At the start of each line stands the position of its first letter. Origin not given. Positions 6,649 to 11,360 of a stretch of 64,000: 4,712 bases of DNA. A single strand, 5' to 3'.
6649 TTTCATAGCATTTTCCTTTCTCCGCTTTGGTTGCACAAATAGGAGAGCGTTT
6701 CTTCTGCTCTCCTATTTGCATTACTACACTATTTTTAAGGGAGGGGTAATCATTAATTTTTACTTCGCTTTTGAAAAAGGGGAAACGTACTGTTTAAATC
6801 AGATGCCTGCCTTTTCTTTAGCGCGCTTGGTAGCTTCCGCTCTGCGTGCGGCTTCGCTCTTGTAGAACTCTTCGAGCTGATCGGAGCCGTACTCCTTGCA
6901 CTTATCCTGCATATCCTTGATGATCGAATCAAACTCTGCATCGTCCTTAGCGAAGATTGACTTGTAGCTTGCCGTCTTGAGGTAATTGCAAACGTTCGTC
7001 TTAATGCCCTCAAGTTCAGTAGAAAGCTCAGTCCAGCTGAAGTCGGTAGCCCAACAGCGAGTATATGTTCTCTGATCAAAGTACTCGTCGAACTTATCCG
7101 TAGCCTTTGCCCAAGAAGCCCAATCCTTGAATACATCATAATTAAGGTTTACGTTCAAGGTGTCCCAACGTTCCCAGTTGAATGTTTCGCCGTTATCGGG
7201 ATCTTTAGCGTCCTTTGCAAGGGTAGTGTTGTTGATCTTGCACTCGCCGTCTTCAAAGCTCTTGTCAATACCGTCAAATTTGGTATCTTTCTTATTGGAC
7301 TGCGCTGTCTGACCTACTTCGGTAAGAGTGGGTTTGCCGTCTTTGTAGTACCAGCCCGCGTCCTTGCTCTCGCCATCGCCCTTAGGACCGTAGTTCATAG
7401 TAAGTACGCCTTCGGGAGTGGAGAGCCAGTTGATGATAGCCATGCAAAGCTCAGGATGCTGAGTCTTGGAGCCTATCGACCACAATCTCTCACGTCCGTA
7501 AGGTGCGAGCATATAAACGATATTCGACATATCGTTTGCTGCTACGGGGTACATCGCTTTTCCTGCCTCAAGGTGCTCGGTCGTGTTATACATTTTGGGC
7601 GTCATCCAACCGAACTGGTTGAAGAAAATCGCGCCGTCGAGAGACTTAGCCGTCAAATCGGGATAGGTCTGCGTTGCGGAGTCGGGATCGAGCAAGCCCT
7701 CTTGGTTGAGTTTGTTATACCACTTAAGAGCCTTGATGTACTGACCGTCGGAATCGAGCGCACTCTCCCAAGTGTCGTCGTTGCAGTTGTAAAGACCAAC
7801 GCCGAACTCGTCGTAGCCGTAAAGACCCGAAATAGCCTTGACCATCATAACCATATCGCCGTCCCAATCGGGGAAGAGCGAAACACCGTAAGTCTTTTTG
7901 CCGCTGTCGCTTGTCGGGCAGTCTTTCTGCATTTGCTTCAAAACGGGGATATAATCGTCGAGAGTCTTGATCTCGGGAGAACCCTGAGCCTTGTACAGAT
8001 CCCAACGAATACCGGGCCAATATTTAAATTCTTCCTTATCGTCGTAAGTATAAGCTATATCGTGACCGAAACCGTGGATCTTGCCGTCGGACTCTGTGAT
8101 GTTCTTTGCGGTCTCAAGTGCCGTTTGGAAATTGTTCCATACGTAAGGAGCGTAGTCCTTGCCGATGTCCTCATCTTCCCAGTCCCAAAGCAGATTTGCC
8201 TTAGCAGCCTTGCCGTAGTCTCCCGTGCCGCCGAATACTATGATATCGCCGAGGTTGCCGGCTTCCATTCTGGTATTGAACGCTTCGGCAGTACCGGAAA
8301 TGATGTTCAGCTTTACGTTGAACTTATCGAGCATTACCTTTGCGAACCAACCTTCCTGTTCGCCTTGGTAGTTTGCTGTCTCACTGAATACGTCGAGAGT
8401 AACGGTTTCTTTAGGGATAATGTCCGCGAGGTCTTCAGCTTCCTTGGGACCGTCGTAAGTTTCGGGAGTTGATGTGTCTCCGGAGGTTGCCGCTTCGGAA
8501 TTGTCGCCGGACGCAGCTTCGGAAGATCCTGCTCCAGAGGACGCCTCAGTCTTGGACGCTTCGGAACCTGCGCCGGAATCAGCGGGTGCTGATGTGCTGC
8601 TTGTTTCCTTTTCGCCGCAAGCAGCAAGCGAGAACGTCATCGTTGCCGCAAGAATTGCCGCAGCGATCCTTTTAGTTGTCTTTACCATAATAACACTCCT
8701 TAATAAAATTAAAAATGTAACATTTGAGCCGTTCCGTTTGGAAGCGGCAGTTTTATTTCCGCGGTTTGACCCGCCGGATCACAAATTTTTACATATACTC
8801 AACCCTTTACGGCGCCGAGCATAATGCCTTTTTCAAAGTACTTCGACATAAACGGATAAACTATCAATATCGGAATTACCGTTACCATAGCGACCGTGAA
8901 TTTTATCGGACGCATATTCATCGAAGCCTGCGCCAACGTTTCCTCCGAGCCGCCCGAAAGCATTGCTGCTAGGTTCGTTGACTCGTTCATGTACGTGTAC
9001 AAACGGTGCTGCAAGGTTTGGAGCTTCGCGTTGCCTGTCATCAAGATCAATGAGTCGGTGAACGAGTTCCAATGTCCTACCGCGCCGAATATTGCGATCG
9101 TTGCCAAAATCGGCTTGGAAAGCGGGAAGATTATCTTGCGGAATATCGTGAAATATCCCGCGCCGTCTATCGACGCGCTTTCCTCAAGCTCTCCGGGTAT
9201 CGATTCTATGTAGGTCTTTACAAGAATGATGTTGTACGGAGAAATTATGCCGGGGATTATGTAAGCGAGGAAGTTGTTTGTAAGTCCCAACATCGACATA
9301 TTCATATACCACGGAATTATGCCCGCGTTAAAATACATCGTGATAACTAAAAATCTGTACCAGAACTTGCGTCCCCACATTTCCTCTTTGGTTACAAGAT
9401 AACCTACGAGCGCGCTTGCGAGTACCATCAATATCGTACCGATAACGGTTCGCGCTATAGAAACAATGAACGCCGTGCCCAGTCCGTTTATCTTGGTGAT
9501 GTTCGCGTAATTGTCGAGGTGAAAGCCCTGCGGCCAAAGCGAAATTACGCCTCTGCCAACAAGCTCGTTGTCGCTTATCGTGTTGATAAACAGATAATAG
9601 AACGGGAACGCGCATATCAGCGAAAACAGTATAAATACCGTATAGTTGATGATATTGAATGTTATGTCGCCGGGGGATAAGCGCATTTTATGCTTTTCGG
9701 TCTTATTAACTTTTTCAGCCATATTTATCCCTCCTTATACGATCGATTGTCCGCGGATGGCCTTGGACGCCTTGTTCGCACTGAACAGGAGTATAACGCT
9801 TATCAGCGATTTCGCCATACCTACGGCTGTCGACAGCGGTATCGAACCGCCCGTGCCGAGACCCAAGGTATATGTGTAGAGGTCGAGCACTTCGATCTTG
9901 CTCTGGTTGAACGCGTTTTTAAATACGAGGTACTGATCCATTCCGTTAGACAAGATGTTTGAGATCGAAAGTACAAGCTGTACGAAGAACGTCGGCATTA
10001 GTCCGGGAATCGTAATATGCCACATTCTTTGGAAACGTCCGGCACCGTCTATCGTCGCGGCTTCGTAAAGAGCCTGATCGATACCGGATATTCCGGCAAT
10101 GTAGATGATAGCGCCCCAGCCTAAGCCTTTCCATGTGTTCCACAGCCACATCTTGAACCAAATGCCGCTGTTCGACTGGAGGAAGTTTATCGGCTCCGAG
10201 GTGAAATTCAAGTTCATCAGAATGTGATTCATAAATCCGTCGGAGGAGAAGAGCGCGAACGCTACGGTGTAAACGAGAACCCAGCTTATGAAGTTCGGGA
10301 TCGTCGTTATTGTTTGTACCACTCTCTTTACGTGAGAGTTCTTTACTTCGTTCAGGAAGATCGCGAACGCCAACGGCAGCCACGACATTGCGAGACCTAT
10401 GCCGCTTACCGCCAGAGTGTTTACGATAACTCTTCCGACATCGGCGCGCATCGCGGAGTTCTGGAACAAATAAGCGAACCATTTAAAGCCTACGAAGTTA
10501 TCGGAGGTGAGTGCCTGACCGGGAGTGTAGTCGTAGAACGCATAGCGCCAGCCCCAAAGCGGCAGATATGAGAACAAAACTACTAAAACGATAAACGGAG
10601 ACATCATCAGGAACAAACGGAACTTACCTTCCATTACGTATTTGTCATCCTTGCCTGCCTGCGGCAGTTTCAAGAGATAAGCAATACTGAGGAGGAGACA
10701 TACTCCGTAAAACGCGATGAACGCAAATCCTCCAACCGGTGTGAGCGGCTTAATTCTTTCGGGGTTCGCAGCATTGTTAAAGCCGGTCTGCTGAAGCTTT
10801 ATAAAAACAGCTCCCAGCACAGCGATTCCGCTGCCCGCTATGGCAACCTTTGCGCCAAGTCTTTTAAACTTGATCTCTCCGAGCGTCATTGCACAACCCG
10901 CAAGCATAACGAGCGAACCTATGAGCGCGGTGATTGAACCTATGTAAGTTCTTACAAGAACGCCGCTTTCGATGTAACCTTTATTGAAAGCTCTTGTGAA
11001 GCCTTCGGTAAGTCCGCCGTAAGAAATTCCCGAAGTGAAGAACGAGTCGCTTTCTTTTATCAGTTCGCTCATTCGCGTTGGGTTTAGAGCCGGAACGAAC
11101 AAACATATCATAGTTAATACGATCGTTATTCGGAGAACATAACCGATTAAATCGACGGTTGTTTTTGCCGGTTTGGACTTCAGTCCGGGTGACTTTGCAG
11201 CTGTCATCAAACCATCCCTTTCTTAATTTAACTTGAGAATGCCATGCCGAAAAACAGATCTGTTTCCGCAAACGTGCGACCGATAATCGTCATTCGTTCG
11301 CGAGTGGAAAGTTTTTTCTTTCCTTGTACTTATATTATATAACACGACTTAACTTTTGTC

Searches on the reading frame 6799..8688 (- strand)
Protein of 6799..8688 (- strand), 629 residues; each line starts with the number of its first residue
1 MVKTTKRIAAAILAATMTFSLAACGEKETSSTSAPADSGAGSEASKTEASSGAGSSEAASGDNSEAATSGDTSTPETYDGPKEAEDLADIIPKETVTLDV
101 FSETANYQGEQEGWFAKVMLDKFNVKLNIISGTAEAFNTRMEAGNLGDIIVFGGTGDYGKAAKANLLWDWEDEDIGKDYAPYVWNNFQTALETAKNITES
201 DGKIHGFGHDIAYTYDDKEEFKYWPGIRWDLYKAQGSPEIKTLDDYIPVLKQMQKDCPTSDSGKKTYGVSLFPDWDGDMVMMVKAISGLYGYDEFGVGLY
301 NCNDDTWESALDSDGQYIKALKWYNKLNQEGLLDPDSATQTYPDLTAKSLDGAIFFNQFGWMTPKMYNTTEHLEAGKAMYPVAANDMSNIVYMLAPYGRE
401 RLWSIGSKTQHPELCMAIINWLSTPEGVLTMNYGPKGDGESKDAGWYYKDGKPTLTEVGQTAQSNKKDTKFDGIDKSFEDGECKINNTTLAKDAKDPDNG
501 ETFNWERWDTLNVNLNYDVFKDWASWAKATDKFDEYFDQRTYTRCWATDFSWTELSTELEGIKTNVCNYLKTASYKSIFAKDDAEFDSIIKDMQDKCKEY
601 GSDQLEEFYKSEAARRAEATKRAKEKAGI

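Call 5: search_protein_families(library=pfam, proteins=[window:6799-8688:-], max_evalue=0.01)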
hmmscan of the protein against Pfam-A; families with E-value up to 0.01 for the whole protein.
window:6799-8688:- (629 aa): 0 families

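Call 6: search_protein_families(library=ncbifam, proteins=[window:6799-8688:-], max_evalue=0.01)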
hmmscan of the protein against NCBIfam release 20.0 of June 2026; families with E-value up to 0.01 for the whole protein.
window:6799-8688:- (629 aa): 2 families
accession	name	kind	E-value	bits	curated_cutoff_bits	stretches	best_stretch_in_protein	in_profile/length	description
NF040528.1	SP_0198_lipo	equivalog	0.0035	17.3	100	1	6-112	1-96/144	SP_0198 family lipoprotein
NF007830.1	PRK10540.1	equivalog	0.0038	17.1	98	1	1-42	1-44/72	osmotically-inducible lipoprotein OsmB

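Call 64: search_solved_structures(query=window:6799-8688:-, max_evalue=0.01)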
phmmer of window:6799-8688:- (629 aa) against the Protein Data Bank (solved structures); distinct sequences matched with E-value up to 0.01: 0.

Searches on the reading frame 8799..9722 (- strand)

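Call 5: search_protein_families(library=pfam, proteins=[window:8799-9722:-], max_evalue=0.01)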
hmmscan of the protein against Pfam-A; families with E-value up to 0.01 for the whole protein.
window:8799-9722:- (307 aa): 1 family
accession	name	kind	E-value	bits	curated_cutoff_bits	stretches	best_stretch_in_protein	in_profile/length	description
PF00528.27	BPD_transp_1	-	1.2e-11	45.1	26.4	1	107-300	5-182/184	Binding-protein-dependent transport system inner membrane component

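Call 6: search_protein_families(library=ncbifam, proteins=[window:8799-9722:-], max_evalue=0.01)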
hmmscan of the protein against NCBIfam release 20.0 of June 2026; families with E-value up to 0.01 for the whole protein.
window:8799-9722:- (307 aa): 13 families
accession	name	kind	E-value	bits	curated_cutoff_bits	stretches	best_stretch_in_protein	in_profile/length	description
NF040932.1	ABC_arch_GlcU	equivalog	8.3e-21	74.8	340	1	24-301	3-265/272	glucose ABC transporter permease GlcU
NF008210.0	PRK10973.1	equivalog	4.5e-15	56.1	297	1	22-300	8-276/281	sn-glycerol-3-phosphate ABC transporter permease UgpE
NF008231.0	PRK10998.1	equivalog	2.2e-11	43.8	261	1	153-252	163-260/296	maltose ABC transporter permease MalG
TIGR01581.1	Mo_ABC_porter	hypoth_equivalog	1.9e-07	30.8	210.3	1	123-250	61-206/225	ABC transporter permease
TIGR02141.1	modB_ABC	equivalog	2.8e-06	27.1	182.6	1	125-256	54-188/208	molybdate ABC transporter permease subunit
NF007047.0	PRK09500.1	equivalog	3.2e-06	27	326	1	41-208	17-187/257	spermidine/putrescine ABC transporter permease PotC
NF008232.0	PRK10999.1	equivalog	2.2e-05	23.4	392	1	146-230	379-456/520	maltose ABC transporter permease MalF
NF011624.0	PRK15050.1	equivalog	7.1e-05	22.1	247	1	172-252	184-262/297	2-aminoethylphosphonate ABC transporter permease subunit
TIGR02139.1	permease_CysT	equivalog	0.00011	21.9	246.1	1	127-237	108-219/265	sulfate ABC transporter permease subunit CysT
TIGR03226.1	PhnU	equivalog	0.00019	21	283.45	1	175-244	205-272/311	2-aminoethylphosphonate ABC transporter permease subunit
NF007852.0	PRK10561.1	equivalog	0.00024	21.1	335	1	163-211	172-220/295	sn-glycerol-3-phosphate ABC transporter permease UgpA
NF008208.0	PRK10971.1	equivalog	0.0016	17.9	415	1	162-236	153-226/277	sulfate/thiosulfate ABC transporter permease CysT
NF006939.0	PRK09421.1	equivalog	0.0076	15.7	262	0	162-247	106-192/230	molybdate ABC transporter permease subunit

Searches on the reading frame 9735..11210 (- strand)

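Call 5: search_protein_families(library=pfam, proteins=[window:9735-11210:-], max_evalue=0.01)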
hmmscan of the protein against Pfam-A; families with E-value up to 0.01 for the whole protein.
window:9735-11210:- (491 aa): 1 family
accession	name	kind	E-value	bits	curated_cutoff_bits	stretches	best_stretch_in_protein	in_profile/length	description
PF00528.27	BPD_transp_1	-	5.4e-13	49.5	26.4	1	284-478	10-175/184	Binding-protein-dependent transport system inner membrane component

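Call 6: search_protein_families(library=ncbifam, proteins=[window:9735-11210:-], max_evalue=0.01)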
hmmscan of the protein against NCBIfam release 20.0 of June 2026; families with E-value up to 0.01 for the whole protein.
window:9735-11210:- (491 aa): 10 families
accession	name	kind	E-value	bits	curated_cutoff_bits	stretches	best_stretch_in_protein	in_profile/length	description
NF007852.0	PRK10561.1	equivalog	9.9e-13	48.6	335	1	192-447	7-251/295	sn-glycerol-3-phosphate ABC transporter permease UgpA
NF040931.1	ABC_arch_GlcT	equivalog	1.6e-12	47.6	360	1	202-415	1-207/278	glucose ABC transporter permease GlcT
TIGR03262.1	PhnU2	equivalog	3.3e-10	39.2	593.25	1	207-416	11-202/546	putative 2-aminoethylphosphonate ABC transporter permease subunit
NF007044.0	PRK09497.1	equivalog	1.3e-08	34.7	348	1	259-415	62-214/285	spermidine/putrescine ABC transporter permease PotB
NF011624.0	PRK15050.1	equivalog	8.2e-08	31.7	247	1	231-413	48-223/297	2-aminoethylphosphonate ABC transporter permease subunit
NF008232.0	PRK10999.1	equivalog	4.8e-07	28.9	392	1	239-415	264-439/520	maltose ABC transporter permease MalF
NF040932.1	ABC_arch_GlcU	equivalog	0.00065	19.4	340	1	307-453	96-233/272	glucose ABC transporter permease GlcU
NF040733.1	ABC_perm_U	equivalog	0.00073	19.1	295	1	370-418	139-187/251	ABC transporter permease subunit SaoP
TIGR01581.1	Mo_ABC_porter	hypoth_equivalog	0.0011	18.5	210.3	1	267-421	31-173/225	ABC transporter permease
NF006939.0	PRK09421.1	equivalog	0.0089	15.4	262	0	262-422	12-164/230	molybdate ABC transporter permease subunit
